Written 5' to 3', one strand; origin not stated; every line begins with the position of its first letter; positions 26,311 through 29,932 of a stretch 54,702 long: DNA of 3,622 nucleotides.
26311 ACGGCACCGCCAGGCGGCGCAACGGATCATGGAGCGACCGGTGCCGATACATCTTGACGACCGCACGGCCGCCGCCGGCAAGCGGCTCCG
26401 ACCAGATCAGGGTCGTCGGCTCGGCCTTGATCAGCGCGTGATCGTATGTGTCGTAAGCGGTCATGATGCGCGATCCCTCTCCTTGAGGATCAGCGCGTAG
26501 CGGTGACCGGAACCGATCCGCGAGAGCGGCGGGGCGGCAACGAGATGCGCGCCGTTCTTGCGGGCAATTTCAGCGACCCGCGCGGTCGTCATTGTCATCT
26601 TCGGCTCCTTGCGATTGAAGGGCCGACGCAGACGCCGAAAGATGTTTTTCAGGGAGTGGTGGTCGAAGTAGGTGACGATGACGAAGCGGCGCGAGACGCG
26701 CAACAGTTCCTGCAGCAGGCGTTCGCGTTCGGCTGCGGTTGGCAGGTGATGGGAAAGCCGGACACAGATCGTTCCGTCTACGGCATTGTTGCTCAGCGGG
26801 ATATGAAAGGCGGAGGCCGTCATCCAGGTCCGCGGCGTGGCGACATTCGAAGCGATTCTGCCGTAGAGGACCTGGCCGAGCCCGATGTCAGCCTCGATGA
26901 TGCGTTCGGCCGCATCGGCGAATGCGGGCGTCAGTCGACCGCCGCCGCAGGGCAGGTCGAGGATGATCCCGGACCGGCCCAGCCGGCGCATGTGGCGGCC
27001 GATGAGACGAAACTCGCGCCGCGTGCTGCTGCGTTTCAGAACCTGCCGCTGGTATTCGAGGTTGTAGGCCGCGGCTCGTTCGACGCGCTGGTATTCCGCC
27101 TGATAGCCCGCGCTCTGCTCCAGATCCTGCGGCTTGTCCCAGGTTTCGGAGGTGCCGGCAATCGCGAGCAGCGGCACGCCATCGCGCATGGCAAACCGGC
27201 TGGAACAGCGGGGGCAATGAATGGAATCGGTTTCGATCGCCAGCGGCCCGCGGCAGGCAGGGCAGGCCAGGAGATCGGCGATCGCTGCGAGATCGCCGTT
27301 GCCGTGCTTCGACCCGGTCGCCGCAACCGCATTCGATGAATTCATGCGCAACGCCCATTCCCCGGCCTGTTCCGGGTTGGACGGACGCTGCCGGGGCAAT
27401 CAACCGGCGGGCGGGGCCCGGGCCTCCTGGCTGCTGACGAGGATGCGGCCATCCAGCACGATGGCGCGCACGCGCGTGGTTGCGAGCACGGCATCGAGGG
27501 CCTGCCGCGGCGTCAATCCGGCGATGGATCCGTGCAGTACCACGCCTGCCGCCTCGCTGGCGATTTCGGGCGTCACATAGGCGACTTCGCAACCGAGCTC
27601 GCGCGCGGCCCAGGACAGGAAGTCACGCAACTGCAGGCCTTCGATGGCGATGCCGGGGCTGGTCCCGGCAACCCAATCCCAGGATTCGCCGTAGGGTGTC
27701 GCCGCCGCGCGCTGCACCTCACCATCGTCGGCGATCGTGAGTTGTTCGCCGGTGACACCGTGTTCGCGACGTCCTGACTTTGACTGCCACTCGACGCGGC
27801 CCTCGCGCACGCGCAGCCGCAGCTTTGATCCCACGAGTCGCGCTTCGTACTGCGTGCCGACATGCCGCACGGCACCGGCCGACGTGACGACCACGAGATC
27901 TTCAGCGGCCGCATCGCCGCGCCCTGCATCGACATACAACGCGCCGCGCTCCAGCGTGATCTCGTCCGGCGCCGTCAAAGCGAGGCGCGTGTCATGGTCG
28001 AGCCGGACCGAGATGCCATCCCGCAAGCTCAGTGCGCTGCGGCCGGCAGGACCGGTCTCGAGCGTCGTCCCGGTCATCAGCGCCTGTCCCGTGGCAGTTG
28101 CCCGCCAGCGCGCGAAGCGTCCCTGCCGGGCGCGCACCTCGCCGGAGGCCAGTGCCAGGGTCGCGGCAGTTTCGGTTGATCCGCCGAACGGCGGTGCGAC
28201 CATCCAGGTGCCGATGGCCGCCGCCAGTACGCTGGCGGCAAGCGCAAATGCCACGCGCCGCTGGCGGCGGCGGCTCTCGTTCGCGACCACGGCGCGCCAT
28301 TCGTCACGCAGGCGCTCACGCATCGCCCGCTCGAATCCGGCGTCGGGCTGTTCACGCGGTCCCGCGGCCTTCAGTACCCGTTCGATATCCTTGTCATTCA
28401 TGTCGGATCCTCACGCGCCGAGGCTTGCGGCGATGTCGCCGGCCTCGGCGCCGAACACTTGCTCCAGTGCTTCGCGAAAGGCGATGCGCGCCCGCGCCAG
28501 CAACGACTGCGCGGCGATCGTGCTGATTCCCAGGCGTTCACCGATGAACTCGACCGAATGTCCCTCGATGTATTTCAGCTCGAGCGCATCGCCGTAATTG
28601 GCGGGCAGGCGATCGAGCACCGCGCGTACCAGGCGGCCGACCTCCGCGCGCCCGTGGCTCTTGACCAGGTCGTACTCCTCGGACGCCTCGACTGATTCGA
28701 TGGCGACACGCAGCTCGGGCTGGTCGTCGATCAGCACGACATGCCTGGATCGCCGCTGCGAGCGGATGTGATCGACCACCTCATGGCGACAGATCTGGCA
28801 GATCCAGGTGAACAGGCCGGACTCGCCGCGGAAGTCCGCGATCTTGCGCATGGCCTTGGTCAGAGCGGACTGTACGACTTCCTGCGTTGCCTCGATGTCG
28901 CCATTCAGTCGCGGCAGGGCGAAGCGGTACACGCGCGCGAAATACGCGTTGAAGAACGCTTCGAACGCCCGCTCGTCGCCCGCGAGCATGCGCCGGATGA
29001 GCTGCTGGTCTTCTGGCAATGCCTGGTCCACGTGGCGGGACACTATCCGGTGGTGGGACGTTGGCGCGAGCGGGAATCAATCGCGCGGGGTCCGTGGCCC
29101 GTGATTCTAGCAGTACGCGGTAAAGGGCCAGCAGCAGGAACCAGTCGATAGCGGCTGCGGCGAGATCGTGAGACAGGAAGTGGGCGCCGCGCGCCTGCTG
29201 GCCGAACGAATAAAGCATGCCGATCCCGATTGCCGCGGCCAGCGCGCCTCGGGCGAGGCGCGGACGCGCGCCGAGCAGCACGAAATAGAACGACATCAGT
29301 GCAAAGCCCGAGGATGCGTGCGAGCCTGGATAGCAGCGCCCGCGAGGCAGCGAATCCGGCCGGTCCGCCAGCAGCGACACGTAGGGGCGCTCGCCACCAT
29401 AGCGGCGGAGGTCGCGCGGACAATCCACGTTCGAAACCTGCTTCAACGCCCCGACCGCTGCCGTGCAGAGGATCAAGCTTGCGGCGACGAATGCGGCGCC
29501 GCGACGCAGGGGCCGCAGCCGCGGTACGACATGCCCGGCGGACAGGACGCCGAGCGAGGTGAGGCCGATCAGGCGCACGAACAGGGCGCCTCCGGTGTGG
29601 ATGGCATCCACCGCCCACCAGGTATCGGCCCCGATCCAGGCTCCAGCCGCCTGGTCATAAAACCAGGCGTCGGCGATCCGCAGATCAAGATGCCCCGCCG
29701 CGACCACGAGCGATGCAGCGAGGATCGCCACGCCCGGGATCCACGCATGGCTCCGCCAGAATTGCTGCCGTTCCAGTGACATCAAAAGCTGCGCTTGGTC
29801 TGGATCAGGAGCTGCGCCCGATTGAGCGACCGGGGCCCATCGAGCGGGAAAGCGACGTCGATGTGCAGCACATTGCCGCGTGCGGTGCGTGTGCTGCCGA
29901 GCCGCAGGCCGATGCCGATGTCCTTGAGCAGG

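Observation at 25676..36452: Nine co-directional genes: a cell-surface-signalling triad (STN-type TonB-dependent transducer, ECF sigma, FecR) split by envelope/lipid-A-type modifying enzymes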

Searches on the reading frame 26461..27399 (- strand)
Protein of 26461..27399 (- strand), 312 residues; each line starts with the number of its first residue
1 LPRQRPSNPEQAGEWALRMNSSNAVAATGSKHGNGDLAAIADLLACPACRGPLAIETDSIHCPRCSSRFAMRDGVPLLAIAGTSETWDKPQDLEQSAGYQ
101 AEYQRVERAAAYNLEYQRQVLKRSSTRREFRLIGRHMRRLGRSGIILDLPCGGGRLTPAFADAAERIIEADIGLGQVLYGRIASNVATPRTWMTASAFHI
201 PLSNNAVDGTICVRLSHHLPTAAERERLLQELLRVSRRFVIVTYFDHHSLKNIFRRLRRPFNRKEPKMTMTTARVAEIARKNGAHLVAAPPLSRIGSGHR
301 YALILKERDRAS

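Call 3: search_protein_families(library=pfam, proteins=[window:26461-27399:-], max_evalue=0.01)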
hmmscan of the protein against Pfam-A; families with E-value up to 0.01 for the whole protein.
window:26461-27399:- (312 aa): 3 families
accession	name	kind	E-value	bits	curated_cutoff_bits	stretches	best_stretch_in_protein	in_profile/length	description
PF08241.18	Methyltransf_11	-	1.6e-08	35.5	21.2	1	147-237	1-88/95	Methyltransferase domain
PF13649.12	Methyltransf_25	-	1.8e-07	32.2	27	1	146-236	1-93/97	Methyltransferase domain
PF03966.22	Trm112p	-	2.3e-06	27.9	22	1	42-74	6-40/40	Trm112p-like protein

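Call 4: search_protein_families(library=ncbifam, proteins=[window:26461-27399:-], max_evalue=0.01)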
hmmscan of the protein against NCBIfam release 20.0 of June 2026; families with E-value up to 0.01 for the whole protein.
window:26461-27399:- (312 aa): 6 families
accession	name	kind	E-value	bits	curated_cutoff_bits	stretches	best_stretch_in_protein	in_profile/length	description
NF041255.1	mycofact_MftM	equivalog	1.2e-08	34.6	200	1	115-243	112-240/289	mycofactocin oligosaccharide methyltransferase MftM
NF001241.0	PRK00216.1-2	equivalog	1.7e-05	24.6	327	1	119-255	29-160/231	demethylmenaquinone methyltransferase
NF004851.0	PRK06202.1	equivalog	6.3e-05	22.5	243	1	130-248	48-170/237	hypothetical protein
TIGR01934.1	MenG_MenH_UbiE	subfamily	0.00045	19.6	158.35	1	144-248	41-145/223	ubiquinone/menaquinone biosynthesis methyltransferase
NF001244.0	PRK00216.1-5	equivalog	0.00052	19.4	216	1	144-249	50-158/236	bifunctional demethylmenaquinone methyltransferase/2-methoxy-6-polyprenyl-1,4-benzoquinol methylase UbiE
NF041820.1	daptide_MTase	equivalog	0.0017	17.9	175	1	125-171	21-65/243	daptide-type RiPP biosynthesis methyltransferase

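Call 56: search_solved_structures(query=window:26461-27345:-, max_evalue=0.1)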
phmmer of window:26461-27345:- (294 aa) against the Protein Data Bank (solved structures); distinct sequences matched with E-value up to 0.1: 12.
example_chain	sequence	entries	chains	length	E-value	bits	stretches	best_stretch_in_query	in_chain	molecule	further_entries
1p91_A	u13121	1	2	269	6.6e-06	28.7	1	27-195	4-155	Ribosomal RNA large subunit methyltransferase A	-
2pk7_A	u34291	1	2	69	0.00016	24.2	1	22-63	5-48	Uncharacterized protein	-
2kpi_A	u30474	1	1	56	0.00034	23.1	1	20-62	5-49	Uncharacterized protein SCO3027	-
2hf1_A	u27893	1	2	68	0.0011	21.4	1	22-64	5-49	Tetraacyldisaccharide-1-P 4-kinase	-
6uv6_A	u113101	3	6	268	0.0042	19.6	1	123-229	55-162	D-glucose O-methyltransferase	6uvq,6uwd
2js4_A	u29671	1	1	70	0.0061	19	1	22-64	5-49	UPF0434 protein BB2007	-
3ege_A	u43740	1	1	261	0.012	18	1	119-235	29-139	Putative methyltransferase from antibiotic biosynthesis pathway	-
8zc8_A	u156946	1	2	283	0.012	18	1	114-236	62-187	MitM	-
21zq_A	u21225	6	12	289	0.013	17.9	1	114-236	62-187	MitM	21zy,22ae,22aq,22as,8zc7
6w8u_A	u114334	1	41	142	0.036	16.5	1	129-188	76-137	pilin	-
2jny_A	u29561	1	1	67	0.04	16.3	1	22-76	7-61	Uncharacterized BCR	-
3bus_A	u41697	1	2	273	0.051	16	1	125-221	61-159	Methyltransferase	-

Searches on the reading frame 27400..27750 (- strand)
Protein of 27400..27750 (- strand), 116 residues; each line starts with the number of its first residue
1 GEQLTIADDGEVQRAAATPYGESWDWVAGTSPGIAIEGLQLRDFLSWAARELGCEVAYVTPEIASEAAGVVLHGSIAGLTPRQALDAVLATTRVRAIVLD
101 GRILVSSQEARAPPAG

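Call 7: search_protein_families(library=pfam, proteins=[window:27400-27750:-], max_evalue=10)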
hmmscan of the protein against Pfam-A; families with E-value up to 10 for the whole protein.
window:27400-27750:- (116 aa): 1 family
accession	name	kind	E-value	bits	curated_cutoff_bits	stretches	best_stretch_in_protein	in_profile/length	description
PF07660.19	STN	-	0.039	14.2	28.4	1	79-107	23-51/52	Secretin and TonB N terminus short domain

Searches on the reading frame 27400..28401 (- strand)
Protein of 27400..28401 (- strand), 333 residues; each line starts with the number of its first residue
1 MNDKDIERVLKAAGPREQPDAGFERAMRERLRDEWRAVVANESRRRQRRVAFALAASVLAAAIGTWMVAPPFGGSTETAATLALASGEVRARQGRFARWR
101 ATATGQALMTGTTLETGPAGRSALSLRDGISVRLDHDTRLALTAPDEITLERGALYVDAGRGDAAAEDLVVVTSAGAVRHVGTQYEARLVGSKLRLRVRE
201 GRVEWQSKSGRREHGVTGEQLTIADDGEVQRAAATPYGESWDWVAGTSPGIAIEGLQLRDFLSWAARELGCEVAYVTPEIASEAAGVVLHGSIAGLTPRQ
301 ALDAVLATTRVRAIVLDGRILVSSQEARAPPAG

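Call 3: search_protein_families(library=pfam, proteins=[window:27400-28401:-], max_evalue=0.01)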
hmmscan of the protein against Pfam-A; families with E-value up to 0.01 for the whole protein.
window:27400-28401:- (333 aa): 1 family
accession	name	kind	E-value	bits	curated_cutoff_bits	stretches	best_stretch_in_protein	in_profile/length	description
PF04773.18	FecR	-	5.2e-12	46.5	24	1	113-204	2-97/97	FecR protein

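Call 4: search_protein_families(library=ncbifam, proteins=[window:27400-28401:-], max_evalue=0.01)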
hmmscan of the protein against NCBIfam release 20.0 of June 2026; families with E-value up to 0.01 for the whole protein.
window:27400-28401:- (333 aa): 2 families
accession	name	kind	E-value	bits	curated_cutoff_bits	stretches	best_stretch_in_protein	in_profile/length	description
NF007296.1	PRK09774.1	equivalog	0.00022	20.5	385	1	99-235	95-232/313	ferric citrate uptake sigma factor regulator FecR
NF047849.1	Lsa33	exception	0.00046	19.5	420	1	83-210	33-169/310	surface adhesin Lsa33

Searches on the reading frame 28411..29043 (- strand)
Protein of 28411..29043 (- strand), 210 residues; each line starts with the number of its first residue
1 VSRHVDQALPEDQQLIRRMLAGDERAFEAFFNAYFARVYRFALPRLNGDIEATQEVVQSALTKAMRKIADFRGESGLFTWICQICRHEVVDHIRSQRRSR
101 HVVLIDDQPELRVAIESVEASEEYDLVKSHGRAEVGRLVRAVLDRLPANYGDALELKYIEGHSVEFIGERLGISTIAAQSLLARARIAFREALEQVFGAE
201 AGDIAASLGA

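Call 3: search_protein_families(library=pfam, proteins=[window:28411-29043:-], max_evalue=0.01)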
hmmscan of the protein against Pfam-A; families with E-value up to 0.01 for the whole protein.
window:28411-29043:- (210 aa): 4 families
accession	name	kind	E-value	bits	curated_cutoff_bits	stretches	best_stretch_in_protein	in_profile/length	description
PF04542.20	Sigma70_r2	-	1.9e-09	37.6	24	1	31-98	2-70/71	Sigma-70 region 2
PF07638.17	Sigma70_ECF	-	2.1e-09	38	21.1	1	14-193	6-183/185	ECF sigma factor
PF08281.18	Sigma70_r4_2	-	2.8e-09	36.9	25.7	1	138-186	3-51/54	Sigma-70, region 4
PF04545.22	Sigma70_r4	-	3.5e-05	23.7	24.1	1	142-186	1-45/50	Sigma-70, region 4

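Call 4: search_protein_families(library=ncbifam, proteins=[window:28411-29043:-], max_evalue=0.01)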
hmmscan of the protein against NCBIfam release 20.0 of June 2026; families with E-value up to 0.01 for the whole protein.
window:28411-29043:- (210 aa): 80 families (the best 25 are shown)
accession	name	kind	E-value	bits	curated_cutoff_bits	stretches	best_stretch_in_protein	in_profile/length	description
NF008888.0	PRK11922.1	equivalog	2.9e-30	105.6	204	1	4-203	9-206/231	RNA polymerase sigma factor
TIGR02937.1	sigma70-ECF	superfamily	2.7e-22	79.1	42.9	1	26-193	2-165/165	sigma-70 family RNA polymerase sigma factor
NF009166.1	PRK12513.1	equivalog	1.3e-19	70.6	206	1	7-195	4-188/193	RNA polymerase sigma factor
TIGR02939.1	RpoE_Sigma70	equivalog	3.2e-19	69.7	236.15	1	10-193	5-186/190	RNA polymerase sigma factor RpoE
NF007225.0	PRK09643.1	equivalog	6.7e-19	68.4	190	1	10-196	12-185/204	RNA polymerase sigma factor SigM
NF004113.0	PRK05602.1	equivalog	2e-18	66.7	208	1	10-195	30-203/211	RNA polymerase sigma factor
TIGR02989.1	Sig-70_gvs1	subfamily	3.3e-18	66.1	124.55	1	26-190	2-155/158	RNA polymerase sigma-70 factor, Rhodopirellula/Verrucomicrobium family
TIGR02985.1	Sig70_bacteroi1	subfamily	4.2e-18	66.1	126.4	1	26-193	2-162/162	RNA polymerase sigma-70 factor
TIGR02959.1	SigZ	equivalog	2.5e-17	63.3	168.65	1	34-196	4-151/170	RNA polymerase sigma factor SigZ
TIGR02943.1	Sig70_famx1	hypoth_equivalog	1.5e-16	60.8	162.2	1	38-195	15-181/188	RNA polymerase sigma-70 factor, TIGR02943 family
NF009168.0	PRK12515.1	subfamily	1.5e-16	60.5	236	1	11-193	8-179/189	RNA polymerase sigma factor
NF007223.0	PRK09641.1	equivalog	1.9e-16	60.5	209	1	13-195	6-186/187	RNA polymerase sigma factor SigW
NF009184.0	PRK12532.1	equivalog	2.1e-16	60.4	276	1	37-195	17-186/195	RNA polymerase sigma factor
NF007216.0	PRK09638.1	equivalog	2.7e-16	59.8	194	1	11-105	4-97/180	RNA polymerase sigma factor SigY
TIGR02948.1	SigW_bacill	equivalog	3.6e-16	59.8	243.1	1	13-195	6-186/187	RNA polymerase sigma factor SigW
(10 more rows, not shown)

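Call 66: search_protein_families(library=ncbifam, proteins=[window:28411-29043:-], max_evalue=0.00001)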
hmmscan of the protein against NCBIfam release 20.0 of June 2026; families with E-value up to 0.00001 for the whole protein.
window:28411-29043:- (210 aa): 66 families (the best 25 are shown)
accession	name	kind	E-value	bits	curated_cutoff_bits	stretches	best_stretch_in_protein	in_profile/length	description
NF008888.0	PRK11922.1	equivalog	2.9e-30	105.6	204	1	4-203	9-206/231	RNA polymerase sigma factor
TIGR02937.1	sigma70-ECF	superfamily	2.7e-22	79.1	42.9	1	26-193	2-165/165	sigma-70 family RNA polymerase sigma factor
NF009166.1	PRK12513.1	equivalog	1.3e-19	70.6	206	1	7-195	4-188/193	RNA polymerase sigma factor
TIGR02939.1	RpoE_Sigma70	equivalog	3.2e-19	69.7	236.15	1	10-193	5-186/190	RNA polymerase sigma factor RpoE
NF007225.0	PRK09643.1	equivalog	6.7e-19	68.4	190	1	10-196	12-185/204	RNA polymerase sigma factor SigM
NF004113.0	PRK05602.1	equivalog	2e-18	66.7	208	1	10-195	30-203/211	RNA polymerase sigma factor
TIGR02989.1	Sig-70_gvs1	subfamily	3.3e-18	66.1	124.55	1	26-190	2-155/158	RNA polymerase sigma-70 factor, Rhodopirellula/Verrucomicrobium family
TIGR02985.1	Sig70_bacteroi1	subfamily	4.2e-18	66.1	126.4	1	26-193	2-162/162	RNA polymerase sigma-70 factor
TIGR02959.1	SigZ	equivalog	2.5e-17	63.3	168.65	1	34-196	4-151/170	RNA polymerase sigma factor SigZ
TIGR02943.1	Sig70_famx1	hypoth_equivalog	1.5e-16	60.8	162.2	1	38-195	15-181/188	RNA polymerase sigma-70 factor, TIGR02943 family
NF009168.0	PRK12515.1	subfamily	1.5e-16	60.5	236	1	11-193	8-179/189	RNA polymerase sigma factor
NF007223.0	PRK09641.1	equivalog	1.9e-16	60.5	209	1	13-195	6-186/187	RNA polymerase sigma factor SigW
NF009184.0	PRK12532.1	equivalog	2.1e-16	60.4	276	1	37-195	17-186/195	RNA polymerase sigma factor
NF007216.0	PRK09638.1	equivalog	2.7e-16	59.8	194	1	11-105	4-97/180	RNA polymerase sigma factor SigY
TIGR02948.1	SigW_bacill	equivalog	3.6e-16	59.8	243.1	1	13-195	6-186/187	RNA polymerase sigma factor SigW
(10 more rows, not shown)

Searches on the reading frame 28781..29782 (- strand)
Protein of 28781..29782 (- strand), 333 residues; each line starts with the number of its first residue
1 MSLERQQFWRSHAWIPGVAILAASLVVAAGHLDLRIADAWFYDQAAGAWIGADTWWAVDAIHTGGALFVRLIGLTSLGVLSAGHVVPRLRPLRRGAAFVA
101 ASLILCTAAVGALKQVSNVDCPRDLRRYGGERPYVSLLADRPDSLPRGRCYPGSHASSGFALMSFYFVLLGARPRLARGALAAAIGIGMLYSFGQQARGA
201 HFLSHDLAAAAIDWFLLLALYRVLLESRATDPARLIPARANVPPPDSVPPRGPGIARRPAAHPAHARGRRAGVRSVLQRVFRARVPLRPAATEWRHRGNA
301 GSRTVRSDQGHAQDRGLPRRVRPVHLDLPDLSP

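Call 7: search_protein_families(library=pfam, proteins=[window:28781-29782:-], max_evalue=10)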
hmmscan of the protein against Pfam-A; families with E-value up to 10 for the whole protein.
window:28781-29782:- (333 aa): 1 family
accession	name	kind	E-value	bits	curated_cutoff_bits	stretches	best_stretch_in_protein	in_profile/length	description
PF01569.27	PAP2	-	3e-10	40.4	27.2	1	97-225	3-126/130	PAP2 superfamily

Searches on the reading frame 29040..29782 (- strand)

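Call 28: search_solved_structures(query=window:29040-29782:-, max_evalue=1, show_alignments=1)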
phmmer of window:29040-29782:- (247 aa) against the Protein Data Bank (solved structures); distinct sequences matched with E-value up to 1: 1.
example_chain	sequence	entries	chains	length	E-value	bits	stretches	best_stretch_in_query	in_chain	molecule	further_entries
4e6p_A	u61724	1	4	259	0.65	12.8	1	22-121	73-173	Probable sorbitol dehydrogenase (L-iditol 2-dehydrogenase)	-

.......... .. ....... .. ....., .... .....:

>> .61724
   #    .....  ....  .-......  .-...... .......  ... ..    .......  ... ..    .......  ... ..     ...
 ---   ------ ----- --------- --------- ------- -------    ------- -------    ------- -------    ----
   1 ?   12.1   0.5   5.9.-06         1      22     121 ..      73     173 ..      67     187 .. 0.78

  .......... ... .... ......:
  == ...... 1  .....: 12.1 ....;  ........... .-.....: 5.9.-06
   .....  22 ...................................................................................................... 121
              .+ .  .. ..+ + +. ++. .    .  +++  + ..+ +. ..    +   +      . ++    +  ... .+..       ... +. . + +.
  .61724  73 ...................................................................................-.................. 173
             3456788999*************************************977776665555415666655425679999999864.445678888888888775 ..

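Call 34: search_protein_families(library=ncbifam, proteins=[window:29040-29782:-], max_evalue=0.01)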
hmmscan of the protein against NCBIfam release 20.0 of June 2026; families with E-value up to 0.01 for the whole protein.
window:29040-29782:- (247 aa): 2 families
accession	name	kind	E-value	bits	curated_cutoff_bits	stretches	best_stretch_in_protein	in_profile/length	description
NF028538.0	PAP2_lipid_A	equivalog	1.2e-22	80.6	275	1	95-224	105-231/234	PAP2 family lipid A phosphatase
NF028536.0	PAP2_near_MCR1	equivalog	1.4e-16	60.9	475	1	79-225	91-234/237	PAP2 family protein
